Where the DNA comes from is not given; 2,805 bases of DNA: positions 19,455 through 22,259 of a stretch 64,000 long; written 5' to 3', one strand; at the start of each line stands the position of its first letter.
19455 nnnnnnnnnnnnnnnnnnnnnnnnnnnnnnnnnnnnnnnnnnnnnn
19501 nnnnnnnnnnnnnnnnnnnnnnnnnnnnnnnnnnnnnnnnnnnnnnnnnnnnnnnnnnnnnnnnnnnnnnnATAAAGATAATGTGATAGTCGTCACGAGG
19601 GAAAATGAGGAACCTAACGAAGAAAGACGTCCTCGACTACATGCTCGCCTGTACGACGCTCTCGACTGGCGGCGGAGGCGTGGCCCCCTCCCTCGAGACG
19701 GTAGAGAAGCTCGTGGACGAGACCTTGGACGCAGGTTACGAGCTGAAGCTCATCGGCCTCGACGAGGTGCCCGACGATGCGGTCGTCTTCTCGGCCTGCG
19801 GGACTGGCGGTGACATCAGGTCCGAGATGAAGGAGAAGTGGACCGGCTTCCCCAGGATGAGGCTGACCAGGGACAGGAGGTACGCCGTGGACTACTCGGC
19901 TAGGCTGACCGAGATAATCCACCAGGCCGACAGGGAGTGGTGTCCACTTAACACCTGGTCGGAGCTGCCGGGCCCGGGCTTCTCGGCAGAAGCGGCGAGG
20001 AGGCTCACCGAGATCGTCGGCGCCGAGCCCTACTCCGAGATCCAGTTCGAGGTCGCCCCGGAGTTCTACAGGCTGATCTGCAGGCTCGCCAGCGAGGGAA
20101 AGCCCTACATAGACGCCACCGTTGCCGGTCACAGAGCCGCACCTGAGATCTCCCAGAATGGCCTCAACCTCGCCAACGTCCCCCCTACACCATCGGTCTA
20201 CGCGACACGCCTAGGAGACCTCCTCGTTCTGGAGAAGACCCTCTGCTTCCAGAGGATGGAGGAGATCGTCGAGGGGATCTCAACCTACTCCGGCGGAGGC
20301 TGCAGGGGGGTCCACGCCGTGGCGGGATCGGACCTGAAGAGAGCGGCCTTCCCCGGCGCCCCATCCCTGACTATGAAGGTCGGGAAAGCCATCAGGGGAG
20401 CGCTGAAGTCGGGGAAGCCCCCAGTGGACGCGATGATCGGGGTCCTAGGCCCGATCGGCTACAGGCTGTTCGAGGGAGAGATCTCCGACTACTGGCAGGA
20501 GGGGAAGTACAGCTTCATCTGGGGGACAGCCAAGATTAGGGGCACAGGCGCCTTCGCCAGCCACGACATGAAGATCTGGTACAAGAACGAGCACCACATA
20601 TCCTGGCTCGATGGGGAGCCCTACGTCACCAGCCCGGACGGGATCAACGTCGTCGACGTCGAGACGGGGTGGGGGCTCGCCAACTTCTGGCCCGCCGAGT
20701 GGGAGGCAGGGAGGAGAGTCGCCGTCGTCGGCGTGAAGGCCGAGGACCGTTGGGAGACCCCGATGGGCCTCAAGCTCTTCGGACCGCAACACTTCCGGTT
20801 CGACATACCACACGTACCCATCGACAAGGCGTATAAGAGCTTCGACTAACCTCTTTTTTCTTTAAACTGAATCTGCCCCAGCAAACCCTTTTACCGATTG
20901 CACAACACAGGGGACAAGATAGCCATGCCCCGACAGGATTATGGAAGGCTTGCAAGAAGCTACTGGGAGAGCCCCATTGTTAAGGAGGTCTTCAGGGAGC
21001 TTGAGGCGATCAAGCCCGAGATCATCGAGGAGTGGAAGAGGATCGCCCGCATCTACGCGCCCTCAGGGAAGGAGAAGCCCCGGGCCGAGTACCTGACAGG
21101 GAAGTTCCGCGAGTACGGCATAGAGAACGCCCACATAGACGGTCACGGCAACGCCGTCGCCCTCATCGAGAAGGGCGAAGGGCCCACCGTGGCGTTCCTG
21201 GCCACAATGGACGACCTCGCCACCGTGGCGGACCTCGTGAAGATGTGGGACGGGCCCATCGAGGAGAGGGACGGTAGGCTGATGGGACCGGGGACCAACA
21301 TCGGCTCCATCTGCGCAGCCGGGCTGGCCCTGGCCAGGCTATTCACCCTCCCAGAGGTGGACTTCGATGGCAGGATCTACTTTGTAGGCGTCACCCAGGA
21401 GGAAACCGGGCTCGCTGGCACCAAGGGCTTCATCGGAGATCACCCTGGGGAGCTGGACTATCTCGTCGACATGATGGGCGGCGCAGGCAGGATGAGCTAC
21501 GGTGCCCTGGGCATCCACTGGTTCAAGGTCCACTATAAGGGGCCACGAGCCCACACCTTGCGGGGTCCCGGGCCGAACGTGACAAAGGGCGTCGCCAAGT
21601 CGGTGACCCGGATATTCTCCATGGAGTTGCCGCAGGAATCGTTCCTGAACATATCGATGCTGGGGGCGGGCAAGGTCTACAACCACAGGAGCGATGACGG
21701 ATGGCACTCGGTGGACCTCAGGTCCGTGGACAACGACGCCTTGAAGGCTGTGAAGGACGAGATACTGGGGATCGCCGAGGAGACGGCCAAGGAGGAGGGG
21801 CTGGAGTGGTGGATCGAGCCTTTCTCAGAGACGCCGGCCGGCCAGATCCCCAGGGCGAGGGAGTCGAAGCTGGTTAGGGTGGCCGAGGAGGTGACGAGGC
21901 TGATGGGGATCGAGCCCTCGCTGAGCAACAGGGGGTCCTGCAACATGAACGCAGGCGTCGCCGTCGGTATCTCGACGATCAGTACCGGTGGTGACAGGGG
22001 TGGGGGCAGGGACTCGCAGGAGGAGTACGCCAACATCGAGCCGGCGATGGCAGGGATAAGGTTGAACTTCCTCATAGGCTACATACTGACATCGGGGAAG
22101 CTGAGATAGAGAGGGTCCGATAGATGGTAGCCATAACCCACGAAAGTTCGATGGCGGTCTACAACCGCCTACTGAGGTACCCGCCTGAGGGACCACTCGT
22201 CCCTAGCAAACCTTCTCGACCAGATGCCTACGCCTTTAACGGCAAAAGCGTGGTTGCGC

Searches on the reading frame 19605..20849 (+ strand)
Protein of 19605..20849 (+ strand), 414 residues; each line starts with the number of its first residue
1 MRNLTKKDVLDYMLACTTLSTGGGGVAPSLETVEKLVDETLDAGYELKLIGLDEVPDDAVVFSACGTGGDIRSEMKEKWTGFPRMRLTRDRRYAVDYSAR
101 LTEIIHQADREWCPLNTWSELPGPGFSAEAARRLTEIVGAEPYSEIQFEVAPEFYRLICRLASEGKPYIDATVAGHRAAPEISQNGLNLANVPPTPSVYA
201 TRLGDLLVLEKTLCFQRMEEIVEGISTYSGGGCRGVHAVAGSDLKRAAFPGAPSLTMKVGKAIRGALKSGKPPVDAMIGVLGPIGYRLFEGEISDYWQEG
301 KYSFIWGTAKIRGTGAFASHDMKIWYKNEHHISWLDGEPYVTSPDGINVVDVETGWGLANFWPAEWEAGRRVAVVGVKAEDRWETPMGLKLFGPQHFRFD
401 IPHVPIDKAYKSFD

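Call 41: search_protein_families(library=pfam, proteins=[window:19605-20849:+], max_evalue=0.00001)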
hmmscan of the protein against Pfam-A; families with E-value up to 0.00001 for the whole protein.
window:19605-20849:+ (414 aa): 2 families
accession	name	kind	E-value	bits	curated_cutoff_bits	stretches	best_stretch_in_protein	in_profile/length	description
PF20906.3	S-Me-THD_C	-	3.1e-38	131.5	27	1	217-406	5-190/190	S-Me-THD-like, C-terminal domain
PF06032.18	S-Me-THD_N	-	9.4e-10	39.2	27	0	14-68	8-59/158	S-Me-THD-like, N-terminal domain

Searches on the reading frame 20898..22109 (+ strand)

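Call 41: search_protein_families(library=pfam, proteins=[window:20898-22109:+], max_evalue=0.00001)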
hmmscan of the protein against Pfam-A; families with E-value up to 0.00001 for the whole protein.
window:20898-22109:+ (403 aa): 1 family
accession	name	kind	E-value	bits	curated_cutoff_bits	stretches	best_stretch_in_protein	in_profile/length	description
PF01546.33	Peptidase_M20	-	1.2e-06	29.1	24.6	1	115-343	15-151/206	Peptidase family M20/M25/M40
